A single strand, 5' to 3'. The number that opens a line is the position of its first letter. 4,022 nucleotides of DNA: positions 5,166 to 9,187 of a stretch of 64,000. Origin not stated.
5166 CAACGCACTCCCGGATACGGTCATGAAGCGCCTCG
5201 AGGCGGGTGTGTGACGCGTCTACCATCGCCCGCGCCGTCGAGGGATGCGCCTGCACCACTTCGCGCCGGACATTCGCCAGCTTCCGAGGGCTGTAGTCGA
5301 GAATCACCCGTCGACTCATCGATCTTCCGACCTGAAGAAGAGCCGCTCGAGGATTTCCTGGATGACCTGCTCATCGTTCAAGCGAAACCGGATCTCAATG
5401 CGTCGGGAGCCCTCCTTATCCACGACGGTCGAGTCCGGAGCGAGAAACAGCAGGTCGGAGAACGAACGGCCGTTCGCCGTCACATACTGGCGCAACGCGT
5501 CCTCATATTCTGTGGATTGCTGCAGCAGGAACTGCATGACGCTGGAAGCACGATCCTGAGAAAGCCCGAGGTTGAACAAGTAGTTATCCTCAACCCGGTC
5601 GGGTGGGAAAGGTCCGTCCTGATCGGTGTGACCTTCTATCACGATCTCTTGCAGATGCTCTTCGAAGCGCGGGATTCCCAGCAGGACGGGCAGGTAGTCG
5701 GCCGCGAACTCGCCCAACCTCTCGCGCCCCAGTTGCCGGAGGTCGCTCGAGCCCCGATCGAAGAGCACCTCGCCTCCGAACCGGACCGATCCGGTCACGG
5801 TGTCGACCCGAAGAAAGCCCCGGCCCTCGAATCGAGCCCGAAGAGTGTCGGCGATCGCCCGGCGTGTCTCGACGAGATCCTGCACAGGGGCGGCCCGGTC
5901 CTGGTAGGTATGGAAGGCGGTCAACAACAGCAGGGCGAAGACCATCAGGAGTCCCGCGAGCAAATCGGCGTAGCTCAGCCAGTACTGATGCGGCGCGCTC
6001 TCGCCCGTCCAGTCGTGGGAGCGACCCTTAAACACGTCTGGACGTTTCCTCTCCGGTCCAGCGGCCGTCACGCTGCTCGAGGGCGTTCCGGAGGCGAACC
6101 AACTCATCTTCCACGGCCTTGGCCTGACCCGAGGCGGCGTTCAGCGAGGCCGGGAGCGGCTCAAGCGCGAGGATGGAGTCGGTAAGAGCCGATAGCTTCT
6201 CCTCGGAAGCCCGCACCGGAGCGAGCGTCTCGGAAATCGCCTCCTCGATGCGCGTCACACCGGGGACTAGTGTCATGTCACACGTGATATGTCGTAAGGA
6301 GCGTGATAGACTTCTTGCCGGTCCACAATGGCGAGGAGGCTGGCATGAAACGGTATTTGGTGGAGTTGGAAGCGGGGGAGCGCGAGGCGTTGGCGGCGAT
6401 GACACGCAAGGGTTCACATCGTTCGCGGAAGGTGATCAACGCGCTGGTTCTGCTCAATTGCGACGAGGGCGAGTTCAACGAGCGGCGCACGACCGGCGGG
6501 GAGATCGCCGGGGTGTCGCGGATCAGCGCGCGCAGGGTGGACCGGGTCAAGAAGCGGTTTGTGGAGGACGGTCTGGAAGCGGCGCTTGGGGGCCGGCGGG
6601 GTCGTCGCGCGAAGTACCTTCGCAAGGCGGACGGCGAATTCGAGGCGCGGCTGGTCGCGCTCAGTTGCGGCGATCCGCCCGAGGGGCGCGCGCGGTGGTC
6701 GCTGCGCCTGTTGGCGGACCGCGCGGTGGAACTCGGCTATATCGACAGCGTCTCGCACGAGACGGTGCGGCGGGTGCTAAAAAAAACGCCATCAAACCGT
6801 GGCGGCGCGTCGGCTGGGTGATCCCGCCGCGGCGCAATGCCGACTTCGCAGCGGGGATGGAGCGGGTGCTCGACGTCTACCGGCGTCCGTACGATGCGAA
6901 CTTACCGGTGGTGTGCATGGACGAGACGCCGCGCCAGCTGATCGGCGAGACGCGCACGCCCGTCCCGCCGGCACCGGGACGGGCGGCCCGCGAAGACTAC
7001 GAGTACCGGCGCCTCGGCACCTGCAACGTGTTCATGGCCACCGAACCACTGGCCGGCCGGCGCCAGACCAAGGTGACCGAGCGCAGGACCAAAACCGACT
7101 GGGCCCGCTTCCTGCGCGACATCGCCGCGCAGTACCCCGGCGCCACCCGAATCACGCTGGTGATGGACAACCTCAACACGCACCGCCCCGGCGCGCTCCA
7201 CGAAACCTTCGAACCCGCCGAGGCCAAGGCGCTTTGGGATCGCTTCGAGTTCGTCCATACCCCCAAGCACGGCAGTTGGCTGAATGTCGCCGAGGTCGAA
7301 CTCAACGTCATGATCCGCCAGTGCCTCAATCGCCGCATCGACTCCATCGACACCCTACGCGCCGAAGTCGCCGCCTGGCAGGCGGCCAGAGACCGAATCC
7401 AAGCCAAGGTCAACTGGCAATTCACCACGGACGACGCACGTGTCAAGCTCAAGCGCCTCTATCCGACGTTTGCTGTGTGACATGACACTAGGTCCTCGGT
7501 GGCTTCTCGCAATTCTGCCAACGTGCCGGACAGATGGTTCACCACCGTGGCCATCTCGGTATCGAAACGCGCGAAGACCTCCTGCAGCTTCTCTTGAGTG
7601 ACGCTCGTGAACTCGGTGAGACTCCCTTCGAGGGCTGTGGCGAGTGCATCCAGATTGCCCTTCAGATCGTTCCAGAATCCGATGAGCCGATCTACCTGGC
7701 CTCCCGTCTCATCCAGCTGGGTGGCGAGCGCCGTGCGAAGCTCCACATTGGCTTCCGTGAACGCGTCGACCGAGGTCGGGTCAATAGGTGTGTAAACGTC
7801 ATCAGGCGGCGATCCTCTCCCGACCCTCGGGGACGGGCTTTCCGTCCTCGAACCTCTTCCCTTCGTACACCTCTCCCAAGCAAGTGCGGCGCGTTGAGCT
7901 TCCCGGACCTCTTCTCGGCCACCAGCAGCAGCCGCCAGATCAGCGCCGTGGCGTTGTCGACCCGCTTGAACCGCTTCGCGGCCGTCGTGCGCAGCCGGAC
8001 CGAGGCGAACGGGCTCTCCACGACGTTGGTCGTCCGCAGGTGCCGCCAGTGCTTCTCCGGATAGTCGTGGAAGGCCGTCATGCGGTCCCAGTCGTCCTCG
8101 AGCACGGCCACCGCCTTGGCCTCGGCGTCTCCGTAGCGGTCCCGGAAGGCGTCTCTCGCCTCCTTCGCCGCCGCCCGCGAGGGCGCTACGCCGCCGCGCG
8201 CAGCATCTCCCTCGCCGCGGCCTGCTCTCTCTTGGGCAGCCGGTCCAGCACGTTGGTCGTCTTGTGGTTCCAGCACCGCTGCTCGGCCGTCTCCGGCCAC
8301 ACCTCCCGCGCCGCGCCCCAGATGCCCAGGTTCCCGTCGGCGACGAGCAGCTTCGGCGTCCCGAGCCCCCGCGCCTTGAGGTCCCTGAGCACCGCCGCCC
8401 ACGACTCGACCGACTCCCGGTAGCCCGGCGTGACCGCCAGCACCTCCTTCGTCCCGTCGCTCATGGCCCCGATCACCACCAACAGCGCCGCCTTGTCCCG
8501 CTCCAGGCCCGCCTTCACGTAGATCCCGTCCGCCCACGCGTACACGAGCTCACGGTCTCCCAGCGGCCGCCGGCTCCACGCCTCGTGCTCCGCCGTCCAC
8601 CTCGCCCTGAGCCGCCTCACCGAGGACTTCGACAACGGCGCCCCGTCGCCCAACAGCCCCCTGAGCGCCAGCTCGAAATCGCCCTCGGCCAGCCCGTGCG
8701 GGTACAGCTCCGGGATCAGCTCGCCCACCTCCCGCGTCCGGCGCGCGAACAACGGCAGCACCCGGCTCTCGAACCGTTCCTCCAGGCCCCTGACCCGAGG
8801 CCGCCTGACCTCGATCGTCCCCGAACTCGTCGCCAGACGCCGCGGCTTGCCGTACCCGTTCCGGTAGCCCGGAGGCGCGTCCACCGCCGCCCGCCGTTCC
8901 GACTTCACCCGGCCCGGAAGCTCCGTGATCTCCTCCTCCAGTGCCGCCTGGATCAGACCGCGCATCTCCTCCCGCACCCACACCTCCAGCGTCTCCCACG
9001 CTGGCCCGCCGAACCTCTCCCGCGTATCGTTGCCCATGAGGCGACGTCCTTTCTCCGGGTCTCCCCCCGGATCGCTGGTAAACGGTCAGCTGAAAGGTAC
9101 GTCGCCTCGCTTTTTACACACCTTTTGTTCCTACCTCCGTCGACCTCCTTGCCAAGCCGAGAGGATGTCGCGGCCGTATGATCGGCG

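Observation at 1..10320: Type I Zorya operon split into seven gene segments by three different IS families, rejoinable in frame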

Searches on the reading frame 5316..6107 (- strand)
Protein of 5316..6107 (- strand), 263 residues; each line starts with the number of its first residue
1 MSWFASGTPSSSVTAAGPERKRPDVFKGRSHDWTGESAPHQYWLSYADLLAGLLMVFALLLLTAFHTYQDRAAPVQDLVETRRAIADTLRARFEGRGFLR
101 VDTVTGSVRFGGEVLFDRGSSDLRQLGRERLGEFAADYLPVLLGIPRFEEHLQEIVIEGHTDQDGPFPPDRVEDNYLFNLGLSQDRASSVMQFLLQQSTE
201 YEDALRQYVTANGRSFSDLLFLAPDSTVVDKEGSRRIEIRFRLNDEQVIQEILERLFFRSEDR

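Call 7: search_protein_families(library=padloc, proteins=[window:5319-6035:-], max_evalue=0.01)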
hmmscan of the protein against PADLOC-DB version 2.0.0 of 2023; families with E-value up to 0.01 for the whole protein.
seq(239 aa): 7 families
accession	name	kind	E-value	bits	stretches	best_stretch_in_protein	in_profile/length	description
PDLC00609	ZorB1|ZorB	-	1.2e-54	183.3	1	10-230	10-227/232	MotB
PDLC00641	ZorB2|ZorB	-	7e-36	122.1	1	13-231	11-236/238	MotB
PDLC00611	ZorB1|ZorB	-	1.9e-20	71.5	1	14-219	16-215/240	MotB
PDLC00610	ZorB1|ZorB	-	1.3e-19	68.7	1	11-221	9-238/254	MotB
PDLC00608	ZorB1|ZorB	-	2.5e-18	64.3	1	14-220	13-228/243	MotB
PDLC00612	ZorB1|ZorB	-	3.4e-12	44.5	1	56-226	97-275/293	MotB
PDLC00651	ZorB3|ZorB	-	1.6e-08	32.3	1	16-174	13-166/215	MotB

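Call 8: search_protein_families(library=pfam, proteins=[window:5319-6035:-], max_evalue=0.01)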
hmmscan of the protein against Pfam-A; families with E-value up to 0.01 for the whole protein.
seq(239 aa): 1 family
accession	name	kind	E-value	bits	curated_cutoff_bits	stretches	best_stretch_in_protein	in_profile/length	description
PF00691.25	OmpA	-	1.4e-06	29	27.2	1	91-176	1-70/98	OmpA family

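Call 13: find_related_loci(query=window:5319-6035:-, collection=genome_contigs, flank=10000)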
Query seq(239 aa) (239 aa) in genome_contigs; peptide patterns used: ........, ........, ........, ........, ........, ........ (x = any residue, [..] = any of these).
235 stretches matched a pattern, but none encodes a relative of the query by tblastn (E <= 1e-3).

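Call 14: find_encoding_contigs(protein=window:5316-6107:-, flank=10000, max_places=6)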
Protein window:5316-6107:- (263 aa): no gene with exactly this product is on record in the collection.

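Call 63: search_solved_structures(query=window:5319-6035:-, max_evalue=0.001, show_alignments=1)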
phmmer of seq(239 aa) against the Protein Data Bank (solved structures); distinct sequences matched with E-value up to 0.001: 3.
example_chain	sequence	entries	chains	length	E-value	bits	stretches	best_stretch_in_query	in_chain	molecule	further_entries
8vvi_A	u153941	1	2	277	1.2e-16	64.5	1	16-235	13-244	Motility protein B-like N-terminal domain-containing protein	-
8qyd_F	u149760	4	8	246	3.6e-08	36.7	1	12-218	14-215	Membrane protein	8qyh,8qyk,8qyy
8vvn_B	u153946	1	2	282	1.8e-05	27.9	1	15-223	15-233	Chemotaxis protein MotB-related protein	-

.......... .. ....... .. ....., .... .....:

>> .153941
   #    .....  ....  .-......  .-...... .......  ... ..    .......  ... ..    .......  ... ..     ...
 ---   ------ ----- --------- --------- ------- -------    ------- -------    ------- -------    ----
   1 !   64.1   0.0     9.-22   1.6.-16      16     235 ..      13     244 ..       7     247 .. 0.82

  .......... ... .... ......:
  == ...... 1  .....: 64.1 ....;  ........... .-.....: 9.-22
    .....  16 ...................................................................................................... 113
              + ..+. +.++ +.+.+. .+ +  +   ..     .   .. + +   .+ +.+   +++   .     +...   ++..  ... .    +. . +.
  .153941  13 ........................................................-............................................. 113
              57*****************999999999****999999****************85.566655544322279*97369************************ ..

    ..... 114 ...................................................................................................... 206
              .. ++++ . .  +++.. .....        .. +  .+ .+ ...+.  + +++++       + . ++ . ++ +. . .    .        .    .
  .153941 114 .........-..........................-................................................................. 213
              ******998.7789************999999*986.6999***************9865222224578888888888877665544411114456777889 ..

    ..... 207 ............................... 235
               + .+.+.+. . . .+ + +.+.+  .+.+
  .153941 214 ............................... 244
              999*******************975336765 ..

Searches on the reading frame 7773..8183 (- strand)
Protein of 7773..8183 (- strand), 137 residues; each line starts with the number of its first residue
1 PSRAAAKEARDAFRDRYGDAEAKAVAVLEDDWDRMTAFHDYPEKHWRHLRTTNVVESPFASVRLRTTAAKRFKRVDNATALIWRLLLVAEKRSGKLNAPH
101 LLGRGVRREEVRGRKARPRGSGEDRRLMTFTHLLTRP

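Call 11: search_protein_families(library=pfam, proteins=[window:7773-8183:-], max_evalue=0.001)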
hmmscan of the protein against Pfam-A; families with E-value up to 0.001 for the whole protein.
seq(137 aa): 1 family
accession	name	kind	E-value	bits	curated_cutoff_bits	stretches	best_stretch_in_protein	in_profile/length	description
PF00872.24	Transposase_mut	-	1.2e-08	34.8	21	1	4-82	287-365/379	Transposase, Mutator family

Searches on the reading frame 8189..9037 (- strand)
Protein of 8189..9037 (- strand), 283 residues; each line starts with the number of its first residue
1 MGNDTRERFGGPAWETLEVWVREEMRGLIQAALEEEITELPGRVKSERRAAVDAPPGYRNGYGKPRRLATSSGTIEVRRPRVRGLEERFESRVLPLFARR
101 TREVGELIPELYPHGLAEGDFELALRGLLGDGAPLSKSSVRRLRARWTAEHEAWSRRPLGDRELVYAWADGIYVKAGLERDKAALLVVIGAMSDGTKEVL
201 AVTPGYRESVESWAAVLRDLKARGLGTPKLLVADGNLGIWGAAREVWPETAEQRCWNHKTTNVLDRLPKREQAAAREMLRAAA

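Call 11: search_protein_families(library=pfam, proteins=[window:8189-9037:-], max_evalue=0.001)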
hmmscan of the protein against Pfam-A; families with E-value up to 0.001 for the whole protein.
seq(283 aa): 2 families
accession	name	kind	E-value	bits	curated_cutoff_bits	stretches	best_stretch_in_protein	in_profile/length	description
PF00872.24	Transposase_mut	-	3.3e-39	135.3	21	1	21-281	26-279/379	Transposase, Mutator family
PF10551.15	MULE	-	0.00097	20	27.6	0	180-259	12-96/99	MULE transposase domain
